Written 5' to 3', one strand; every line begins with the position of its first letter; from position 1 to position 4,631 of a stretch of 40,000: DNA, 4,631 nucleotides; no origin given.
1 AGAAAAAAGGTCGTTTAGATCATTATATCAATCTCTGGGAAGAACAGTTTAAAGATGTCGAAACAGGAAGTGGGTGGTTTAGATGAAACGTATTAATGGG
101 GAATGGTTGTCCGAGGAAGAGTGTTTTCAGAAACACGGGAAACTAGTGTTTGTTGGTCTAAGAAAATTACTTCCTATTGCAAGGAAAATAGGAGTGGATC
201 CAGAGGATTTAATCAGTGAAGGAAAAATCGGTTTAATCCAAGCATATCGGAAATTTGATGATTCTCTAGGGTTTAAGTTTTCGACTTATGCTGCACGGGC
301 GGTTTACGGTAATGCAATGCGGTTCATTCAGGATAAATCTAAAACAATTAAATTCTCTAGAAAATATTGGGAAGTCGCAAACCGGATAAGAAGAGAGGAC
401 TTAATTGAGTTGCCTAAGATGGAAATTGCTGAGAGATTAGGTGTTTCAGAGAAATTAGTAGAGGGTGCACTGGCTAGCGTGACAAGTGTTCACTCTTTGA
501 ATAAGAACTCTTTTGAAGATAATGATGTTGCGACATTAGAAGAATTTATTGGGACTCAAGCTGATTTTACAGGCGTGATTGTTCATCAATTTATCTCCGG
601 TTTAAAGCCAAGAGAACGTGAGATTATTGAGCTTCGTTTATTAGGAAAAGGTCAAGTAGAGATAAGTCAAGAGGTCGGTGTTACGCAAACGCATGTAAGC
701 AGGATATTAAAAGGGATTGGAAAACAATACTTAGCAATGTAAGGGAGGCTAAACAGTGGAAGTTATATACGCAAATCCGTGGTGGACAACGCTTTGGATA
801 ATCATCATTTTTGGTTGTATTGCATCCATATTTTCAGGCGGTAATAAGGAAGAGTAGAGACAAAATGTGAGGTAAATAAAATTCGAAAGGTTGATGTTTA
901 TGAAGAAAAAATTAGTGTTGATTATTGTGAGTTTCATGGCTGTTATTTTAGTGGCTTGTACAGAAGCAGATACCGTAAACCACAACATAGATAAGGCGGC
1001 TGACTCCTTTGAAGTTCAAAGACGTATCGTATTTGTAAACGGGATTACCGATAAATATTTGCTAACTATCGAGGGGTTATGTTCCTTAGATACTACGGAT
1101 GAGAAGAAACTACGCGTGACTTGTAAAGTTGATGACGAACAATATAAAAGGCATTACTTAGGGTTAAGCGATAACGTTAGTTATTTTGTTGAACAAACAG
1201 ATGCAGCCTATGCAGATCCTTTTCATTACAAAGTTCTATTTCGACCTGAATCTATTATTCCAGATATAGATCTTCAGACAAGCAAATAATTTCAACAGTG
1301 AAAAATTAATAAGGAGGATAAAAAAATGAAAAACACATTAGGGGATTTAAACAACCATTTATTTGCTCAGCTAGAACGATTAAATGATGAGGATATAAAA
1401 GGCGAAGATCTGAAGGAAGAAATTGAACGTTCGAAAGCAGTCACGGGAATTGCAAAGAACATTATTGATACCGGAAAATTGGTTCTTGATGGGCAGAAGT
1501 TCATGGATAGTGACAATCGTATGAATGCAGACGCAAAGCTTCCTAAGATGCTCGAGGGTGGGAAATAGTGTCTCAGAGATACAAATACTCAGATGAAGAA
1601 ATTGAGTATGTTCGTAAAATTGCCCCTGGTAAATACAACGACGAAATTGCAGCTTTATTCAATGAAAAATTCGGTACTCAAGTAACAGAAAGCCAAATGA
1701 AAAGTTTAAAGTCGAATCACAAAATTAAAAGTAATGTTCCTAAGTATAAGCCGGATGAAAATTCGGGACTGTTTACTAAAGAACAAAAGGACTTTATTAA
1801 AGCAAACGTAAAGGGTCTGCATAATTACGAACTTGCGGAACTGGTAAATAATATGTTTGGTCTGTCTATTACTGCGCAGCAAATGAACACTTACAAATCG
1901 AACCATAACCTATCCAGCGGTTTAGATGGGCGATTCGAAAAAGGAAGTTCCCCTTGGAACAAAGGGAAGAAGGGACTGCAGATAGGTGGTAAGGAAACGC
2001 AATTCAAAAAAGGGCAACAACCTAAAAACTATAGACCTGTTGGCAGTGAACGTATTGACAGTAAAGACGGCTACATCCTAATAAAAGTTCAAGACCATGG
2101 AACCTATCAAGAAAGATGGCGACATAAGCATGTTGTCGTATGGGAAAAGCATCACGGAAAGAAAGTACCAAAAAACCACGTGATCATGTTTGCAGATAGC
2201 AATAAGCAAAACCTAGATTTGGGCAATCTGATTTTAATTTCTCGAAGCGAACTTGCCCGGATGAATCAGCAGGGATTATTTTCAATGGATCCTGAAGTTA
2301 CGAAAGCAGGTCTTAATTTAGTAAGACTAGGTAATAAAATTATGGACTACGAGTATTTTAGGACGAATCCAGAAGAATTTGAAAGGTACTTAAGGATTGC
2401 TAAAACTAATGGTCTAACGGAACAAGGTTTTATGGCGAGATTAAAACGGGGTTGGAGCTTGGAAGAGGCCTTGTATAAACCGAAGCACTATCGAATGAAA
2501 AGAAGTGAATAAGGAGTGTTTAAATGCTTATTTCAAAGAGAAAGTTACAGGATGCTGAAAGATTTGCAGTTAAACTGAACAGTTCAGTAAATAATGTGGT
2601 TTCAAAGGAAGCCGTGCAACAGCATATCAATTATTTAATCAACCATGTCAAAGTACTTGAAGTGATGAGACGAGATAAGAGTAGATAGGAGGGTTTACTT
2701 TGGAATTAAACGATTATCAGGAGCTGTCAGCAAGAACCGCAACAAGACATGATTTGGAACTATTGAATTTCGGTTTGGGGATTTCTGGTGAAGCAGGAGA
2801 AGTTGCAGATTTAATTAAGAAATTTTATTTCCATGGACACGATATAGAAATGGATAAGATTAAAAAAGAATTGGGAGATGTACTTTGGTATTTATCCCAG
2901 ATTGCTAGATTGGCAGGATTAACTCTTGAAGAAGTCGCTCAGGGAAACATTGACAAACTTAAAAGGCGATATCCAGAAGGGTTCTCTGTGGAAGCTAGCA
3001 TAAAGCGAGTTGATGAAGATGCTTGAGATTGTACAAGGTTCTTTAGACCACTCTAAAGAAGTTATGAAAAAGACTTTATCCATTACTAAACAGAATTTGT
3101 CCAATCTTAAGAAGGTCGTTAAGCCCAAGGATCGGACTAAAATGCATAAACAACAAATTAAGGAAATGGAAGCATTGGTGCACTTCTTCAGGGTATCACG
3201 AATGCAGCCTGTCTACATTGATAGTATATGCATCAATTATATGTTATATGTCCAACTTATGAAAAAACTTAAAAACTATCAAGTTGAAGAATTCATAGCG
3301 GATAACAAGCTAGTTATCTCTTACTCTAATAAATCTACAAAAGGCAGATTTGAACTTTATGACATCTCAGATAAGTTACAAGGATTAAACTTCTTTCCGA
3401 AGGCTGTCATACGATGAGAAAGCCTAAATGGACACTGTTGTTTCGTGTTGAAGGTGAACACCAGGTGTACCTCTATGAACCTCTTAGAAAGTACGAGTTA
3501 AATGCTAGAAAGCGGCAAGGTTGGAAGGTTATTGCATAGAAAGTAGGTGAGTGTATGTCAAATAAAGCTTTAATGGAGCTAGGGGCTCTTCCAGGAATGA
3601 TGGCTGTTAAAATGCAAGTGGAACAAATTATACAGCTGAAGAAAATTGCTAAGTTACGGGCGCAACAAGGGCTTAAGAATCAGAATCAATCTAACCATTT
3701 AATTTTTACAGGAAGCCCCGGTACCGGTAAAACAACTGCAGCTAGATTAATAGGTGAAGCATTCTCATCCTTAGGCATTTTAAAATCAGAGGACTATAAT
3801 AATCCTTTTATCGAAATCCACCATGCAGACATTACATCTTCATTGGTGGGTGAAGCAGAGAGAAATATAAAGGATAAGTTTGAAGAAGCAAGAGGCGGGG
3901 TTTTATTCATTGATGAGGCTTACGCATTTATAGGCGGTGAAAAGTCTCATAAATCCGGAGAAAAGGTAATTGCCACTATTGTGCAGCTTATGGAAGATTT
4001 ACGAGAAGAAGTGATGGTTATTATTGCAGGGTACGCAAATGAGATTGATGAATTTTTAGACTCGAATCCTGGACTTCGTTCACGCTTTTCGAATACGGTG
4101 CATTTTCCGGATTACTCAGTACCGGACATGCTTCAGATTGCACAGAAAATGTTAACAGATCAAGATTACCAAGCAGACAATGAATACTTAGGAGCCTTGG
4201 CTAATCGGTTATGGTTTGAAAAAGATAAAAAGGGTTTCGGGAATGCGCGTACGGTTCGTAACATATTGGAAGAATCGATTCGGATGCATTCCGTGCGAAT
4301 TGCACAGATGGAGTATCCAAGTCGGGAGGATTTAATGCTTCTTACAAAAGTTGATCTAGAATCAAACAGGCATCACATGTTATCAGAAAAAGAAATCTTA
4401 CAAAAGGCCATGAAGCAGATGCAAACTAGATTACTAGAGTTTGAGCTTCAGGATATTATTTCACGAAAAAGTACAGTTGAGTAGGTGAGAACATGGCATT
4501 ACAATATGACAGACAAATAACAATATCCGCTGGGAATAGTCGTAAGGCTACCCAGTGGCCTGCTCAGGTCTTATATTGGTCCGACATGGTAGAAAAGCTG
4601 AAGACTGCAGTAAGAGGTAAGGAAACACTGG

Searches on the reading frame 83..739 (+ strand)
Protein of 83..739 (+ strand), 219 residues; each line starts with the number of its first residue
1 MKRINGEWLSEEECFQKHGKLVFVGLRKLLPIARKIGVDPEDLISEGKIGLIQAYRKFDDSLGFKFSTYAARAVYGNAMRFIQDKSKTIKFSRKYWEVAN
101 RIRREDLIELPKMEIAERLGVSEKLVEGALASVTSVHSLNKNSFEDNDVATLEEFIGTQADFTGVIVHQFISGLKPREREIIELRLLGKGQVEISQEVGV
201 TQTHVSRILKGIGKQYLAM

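Call 76: search_protein_families(library=pfam, proteins=[window:83-739:+], max_evalue=0.001)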
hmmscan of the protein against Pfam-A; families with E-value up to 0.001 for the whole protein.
window:83-739:+ (219 aa): 5 families
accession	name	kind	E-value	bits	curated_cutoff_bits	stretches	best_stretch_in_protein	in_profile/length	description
PF04542.20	Sigma70_r2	-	7.4e-10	38.9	24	1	16-87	3-70/71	Sigma-70 region 2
PF04545.22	Sigma70_r4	-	2.5e-09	36.9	24.1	1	171-210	2-42/50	Sigma-70, region 4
PF08281.18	Sigma70_r4_2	-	1e-08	35.1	25.7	1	167-205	4-43/54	Sigma-70, region 4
PF13384.12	HTH_23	-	0.00022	21.4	24.6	0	180-210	9-39/50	Homeodomain-like domain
PF04539.22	Sigma70_r3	-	0.00063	20.2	25.3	0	113-150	24-61/78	Sigma-70 region 3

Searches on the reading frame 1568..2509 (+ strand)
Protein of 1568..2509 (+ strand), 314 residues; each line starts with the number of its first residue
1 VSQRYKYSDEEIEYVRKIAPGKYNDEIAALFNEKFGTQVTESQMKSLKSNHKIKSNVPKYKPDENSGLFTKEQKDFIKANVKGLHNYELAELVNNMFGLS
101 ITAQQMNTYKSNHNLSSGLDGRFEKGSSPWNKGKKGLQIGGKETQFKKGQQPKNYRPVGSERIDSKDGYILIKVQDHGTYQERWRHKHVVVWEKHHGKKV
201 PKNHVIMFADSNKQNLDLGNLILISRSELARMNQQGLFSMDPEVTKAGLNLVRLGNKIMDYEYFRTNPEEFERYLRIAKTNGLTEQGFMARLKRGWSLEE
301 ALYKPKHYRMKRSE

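Call 76: search_protein_families(library=pfam, proteins=[window:1568-2509:+], max_evalue=0.001)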
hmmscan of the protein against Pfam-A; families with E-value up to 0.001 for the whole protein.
window:1568-2509:+ (314 aa): 1 family
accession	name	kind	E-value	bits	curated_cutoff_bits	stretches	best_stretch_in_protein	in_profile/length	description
PF13392.12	HNH_3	-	2.7e-14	52.9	24.8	1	185-231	1-46/46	HNH endonuclease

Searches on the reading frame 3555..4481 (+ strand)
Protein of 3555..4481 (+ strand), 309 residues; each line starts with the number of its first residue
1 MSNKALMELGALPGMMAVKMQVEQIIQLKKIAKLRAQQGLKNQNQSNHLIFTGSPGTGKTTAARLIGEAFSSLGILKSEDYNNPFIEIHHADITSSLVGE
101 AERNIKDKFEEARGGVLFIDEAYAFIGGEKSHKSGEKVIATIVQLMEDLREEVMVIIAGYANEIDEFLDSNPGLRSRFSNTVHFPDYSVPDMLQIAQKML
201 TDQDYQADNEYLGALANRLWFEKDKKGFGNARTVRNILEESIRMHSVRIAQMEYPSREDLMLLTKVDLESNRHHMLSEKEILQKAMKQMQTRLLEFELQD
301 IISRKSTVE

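Call 76: search_protein_families(library=pfam, proteins=[window:3555-4481:+], max_evalue=0.001)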
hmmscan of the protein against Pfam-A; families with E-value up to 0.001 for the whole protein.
window:3555-4481:+ (309 aa): 8 families
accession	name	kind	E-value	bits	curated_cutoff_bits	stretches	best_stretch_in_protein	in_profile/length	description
PF00004.35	AAA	-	2.6e-20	73.6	21.2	1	49-185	1-130/131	ATPase family associated with various cellular activities (AAA)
PF17866.7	AAA_lid_6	-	1.2e-16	60.9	24.3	1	217-268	9-60/60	AAA lid domain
PF01078.27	Mg_chelatase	-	2.5e-07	30.8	20.3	0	82-125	75-118/207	Magnesium chelatase, subunit ChlI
PF00158.32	Sigma54_activat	-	1e-05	25.7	20.2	1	40-121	16-101/168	Sigma-54 interaction domain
PF13401.12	AAA_22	-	5.9e-05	23.8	27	0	45-156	4-119/130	AAA domain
PF20720.3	nSTAND3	-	0.00023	21.3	27.2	1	41-88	12-51/155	Novel STAND NTPase 3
PF05496.18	RuvB_N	-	0.00048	20.3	27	0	33-72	20-59/159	Holliday junction DNA helicase RuvB P-loop domain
PF01057.23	Parvo_NS1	-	0.00085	18.8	20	0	44-88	111-155/271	Parvovirus non-structural protein NS1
